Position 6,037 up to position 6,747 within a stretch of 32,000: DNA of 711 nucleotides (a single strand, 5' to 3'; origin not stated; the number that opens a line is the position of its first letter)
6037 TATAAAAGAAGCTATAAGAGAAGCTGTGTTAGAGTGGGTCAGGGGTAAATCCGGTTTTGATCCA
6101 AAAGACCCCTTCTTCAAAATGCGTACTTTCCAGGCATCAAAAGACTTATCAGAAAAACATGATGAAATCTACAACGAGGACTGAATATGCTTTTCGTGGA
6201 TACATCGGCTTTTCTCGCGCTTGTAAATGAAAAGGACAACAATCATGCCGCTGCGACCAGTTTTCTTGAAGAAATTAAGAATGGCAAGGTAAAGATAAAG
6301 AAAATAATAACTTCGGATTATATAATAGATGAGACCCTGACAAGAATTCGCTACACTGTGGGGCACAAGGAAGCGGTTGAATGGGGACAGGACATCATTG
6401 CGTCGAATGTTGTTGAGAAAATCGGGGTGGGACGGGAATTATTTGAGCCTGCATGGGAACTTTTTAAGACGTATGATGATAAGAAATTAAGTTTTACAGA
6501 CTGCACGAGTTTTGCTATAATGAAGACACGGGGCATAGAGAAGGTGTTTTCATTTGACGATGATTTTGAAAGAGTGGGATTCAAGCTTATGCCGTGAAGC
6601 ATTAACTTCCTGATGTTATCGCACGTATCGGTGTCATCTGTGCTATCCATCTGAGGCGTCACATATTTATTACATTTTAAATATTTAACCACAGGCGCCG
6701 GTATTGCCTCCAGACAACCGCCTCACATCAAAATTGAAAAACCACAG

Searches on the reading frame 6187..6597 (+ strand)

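Call 82: search_protein_families(library=pfam, proteins=[window:6187-6597:+], max_evalue=0.0001)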
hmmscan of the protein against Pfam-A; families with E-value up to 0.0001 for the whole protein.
window:6187-6597:+ (136 aa): 1 family
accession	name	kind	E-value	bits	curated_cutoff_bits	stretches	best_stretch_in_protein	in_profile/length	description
PF01850.27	PIN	-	2.4e-17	64.1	23.6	1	3-132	2-119/120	PIN domain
